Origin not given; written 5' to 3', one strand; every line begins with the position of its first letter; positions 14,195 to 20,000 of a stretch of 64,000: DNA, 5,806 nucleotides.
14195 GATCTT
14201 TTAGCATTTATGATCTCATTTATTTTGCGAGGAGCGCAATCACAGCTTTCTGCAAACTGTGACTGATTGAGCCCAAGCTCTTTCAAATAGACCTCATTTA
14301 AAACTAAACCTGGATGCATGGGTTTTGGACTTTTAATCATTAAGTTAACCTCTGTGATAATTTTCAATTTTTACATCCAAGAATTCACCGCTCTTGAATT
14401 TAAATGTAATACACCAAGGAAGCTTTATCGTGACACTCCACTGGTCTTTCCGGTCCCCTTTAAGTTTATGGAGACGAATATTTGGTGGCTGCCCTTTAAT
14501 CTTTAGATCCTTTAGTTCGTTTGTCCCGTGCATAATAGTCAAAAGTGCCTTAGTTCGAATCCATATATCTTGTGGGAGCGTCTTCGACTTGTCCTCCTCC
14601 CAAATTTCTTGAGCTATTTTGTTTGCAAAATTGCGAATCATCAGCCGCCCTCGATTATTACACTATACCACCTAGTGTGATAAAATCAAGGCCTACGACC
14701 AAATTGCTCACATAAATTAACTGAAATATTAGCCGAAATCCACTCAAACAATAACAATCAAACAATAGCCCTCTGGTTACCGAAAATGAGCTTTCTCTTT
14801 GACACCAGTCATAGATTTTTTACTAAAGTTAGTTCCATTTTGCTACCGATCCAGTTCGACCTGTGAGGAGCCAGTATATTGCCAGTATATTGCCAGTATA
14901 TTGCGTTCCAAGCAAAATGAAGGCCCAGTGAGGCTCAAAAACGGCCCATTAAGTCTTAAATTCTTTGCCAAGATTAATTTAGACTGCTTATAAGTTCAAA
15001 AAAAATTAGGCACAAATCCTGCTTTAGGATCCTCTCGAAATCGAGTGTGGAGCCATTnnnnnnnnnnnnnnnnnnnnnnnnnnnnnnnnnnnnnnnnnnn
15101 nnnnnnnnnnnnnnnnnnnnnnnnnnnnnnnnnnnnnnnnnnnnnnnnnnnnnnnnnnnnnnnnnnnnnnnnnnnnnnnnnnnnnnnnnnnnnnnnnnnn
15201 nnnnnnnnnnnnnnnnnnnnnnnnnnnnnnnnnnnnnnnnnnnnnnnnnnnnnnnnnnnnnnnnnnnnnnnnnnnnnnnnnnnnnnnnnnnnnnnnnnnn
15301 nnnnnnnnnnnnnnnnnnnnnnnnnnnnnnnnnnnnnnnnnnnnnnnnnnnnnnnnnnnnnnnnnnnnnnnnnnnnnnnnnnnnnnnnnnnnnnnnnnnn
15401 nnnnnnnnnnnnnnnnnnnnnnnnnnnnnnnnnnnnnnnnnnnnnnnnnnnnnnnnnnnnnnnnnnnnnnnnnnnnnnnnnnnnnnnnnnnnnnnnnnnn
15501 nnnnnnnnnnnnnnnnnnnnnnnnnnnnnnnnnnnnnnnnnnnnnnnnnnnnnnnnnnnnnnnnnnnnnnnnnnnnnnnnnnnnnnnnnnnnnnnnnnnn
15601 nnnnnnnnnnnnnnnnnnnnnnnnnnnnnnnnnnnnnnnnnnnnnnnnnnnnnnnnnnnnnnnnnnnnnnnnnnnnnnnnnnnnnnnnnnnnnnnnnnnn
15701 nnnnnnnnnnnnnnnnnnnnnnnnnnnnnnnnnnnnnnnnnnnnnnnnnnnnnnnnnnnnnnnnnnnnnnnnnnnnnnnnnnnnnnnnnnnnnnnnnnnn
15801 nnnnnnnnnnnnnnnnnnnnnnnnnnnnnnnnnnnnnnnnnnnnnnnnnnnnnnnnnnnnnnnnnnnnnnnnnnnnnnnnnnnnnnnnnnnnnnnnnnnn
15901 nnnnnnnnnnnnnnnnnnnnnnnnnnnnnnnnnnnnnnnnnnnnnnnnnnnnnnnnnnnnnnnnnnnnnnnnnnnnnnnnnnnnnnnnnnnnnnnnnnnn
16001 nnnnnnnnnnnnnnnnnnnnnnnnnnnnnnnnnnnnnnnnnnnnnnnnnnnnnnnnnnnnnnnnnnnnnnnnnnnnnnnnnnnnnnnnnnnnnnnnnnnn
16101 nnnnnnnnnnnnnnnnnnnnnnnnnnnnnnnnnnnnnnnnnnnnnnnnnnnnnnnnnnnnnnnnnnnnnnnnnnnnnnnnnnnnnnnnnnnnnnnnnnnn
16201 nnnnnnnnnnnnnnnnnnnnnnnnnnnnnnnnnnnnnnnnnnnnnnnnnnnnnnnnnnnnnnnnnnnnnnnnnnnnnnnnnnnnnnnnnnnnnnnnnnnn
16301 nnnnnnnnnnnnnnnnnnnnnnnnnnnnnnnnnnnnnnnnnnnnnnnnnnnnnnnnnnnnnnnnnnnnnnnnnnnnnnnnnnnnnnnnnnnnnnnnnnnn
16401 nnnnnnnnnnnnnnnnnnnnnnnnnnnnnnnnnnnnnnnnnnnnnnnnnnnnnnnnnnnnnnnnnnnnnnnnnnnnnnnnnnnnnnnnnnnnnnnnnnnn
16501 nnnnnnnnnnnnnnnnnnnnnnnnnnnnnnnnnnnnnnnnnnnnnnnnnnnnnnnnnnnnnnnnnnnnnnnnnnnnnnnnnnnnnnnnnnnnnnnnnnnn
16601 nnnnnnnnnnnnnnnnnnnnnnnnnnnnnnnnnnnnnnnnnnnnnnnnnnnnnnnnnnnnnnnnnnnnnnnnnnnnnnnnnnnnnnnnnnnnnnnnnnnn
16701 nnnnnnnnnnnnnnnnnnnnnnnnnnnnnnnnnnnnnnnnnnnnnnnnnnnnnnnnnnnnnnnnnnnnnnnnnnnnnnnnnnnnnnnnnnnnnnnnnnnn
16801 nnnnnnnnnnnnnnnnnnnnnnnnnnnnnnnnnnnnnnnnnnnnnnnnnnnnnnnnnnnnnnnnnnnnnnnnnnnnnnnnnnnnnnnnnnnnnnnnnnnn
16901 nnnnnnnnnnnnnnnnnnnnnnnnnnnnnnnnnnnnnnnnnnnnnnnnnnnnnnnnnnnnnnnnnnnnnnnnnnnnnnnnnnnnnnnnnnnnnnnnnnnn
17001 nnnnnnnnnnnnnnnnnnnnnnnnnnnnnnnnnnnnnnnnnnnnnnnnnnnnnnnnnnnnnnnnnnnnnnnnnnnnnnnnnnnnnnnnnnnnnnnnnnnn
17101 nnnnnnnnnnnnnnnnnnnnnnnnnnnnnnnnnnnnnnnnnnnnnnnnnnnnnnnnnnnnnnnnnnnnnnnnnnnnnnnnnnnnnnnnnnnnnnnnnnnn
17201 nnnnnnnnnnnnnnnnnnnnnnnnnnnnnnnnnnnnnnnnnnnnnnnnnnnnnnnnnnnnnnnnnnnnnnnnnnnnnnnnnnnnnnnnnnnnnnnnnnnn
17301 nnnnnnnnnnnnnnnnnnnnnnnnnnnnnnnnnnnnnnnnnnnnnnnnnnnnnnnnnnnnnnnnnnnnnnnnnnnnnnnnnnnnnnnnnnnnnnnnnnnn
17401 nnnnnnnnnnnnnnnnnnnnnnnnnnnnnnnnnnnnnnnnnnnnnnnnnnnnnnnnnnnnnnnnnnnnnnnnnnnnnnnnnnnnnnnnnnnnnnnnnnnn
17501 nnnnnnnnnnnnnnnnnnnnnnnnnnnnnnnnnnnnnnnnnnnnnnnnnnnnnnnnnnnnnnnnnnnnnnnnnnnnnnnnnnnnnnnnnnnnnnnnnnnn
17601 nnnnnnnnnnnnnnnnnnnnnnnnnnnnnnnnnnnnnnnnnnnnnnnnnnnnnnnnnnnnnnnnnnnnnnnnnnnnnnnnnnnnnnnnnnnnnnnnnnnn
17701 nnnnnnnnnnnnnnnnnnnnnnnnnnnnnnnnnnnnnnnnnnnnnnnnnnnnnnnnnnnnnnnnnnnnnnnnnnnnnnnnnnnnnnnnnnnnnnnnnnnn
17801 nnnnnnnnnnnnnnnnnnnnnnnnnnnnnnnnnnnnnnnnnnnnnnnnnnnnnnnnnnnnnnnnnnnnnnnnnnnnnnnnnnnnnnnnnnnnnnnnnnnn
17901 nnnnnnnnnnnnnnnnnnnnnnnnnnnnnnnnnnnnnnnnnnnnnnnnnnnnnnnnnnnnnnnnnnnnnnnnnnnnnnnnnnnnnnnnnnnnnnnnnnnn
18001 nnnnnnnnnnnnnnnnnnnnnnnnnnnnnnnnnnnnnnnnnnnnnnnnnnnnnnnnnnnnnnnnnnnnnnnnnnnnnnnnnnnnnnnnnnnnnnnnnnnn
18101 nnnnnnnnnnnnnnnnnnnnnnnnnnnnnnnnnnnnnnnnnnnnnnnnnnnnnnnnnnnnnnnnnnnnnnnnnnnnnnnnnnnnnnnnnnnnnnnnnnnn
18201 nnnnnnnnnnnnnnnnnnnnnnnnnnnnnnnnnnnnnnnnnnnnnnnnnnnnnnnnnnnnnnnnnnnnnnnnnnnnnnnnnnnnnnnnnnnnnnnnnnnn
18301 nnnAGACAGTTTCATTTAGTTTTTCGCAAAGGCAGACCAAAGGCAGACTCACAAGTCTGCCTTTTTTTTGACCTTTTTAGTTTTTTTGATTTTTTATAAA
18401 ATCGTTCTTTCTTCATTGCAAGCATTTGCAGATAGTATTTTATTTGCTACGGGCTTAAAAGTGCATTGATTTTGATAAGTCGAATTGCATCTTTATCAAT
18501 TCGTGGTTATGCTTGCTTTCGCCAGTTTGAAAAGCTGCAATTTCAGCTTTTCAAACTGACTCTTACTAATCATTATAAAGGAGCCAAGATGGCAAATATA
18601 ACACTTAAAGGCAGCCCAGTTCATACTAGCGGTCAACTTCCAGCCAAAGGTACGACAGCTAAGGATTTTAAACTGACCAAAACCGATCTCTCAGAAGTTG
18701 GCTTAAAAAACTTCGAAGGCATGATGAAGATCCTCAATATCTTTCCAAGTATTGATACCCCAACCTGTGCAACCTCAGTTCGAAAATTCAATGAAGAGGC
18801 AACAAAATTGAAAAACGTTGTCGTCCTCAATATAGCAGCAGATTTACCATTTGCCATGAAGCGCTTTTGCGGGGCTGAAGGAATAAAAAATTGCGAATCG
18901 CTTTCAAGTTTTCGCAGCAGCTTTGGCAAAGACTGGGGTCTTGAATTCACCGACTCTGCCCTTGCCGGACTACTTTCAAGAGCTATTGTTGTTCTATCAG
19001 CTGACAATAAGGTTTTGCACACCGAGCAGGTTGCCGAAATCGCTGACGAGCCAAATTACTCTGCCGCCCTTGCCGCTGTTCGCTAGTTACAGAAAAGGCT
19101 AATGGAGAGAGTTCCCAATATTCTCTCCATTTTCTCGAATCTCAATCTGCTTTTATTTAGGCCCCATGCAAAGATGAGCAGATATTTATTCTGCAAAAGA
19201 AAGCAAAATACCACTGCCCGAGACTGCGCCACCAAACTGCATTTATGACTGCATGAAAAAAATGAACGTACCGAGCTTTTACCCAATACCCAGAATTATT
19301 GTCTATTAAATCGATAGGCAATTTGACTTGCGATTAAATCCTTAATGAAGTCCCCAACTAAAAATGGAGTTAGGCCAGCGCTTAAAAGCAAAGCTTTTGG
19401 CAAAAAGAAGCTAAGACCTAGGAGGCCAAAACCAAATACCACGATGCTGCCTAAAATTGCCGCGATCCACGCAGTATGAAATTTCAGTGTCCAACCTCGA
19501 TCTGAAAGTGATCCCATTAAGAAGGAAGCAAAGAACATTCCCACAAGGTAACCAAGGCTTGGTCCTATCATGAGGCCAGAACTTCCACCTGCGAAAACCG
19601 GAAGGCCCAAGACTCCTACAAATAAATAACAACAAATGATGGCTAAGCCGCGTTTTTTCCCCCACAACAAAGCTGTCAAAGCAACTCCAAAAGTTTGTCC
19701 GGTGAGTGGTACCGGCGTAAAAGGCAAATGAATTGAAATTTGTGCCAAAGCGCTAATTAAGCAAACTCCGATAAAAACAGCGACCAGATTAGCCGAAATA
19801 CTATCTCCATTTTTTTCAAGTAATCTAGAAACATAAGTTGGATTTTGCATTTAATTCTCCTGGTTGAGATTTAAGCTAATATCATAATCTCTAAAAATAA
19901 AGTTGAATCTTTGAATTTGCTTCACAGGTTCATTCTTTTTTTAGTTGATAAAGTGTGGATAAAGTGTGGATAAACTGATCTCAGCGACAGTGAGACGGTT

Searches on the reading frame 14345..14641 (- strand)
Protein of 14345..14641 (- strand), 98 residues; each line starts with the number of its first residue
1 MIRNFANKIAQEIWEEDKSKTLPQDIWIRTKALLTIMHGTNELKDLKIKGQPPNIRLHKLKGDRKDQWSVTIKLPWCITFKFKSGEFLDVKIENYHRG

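Call 71: search_protein_families(library=pfam, proteins=[window:14345-14641:-])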
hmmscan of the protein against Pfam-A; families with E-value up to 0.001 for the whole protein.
window:14345-14641:- (98 aa): 1 family
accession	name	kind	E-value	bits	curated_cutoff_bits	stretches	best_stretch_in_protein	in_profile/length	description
PF05015.19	HigB-like_toxin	-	2.4e-10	41.2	27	1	4-92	2-88/91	RelE-like toxin of type II toxin-antitoxin system HigB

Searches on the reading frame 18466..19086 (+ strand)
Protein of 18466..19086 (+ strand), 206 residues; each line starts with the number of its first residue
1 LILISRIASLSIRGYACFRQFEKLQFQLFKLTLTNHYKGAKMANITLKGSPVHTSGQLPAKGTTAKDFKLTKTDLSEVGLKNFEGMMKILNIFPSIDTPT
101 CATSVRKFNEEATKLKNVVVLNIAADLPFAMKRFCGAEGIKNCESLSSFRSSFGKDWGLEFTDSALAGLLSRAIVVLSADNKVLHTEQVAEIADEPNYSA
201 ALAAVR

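Call 71: search_protein_families(library=pfam, proteins=[window:18466-19086:+])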
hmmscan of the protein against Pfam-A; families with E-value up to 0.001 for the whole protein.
window:18466-19086:+ (206 aa): 2 families
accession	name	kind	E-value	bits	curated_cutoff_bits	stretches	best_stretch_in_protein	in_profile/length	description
PF08534.16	Redoxin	-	6.8e-29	101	26.6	1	61-202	2-148/148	Redoxin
PF00578.27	AhpC-TSA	-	1.2e-13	51.5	26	1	62-185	2-123/124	AhpC/TSA family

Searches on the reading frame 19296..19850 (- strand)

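Call 13: search_protein_families(library=pfam, proteins=[window:19296-19850:-])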
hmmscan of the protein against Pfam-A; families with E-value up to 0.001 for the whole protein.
window:19296-19850:- (184 aa): 1 family
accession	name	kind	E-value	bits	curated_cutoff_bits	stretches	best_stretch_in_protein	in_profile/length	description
PF02632.19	BioY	-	4.4e-30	104.9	25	1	44-182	1-139/140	BioY family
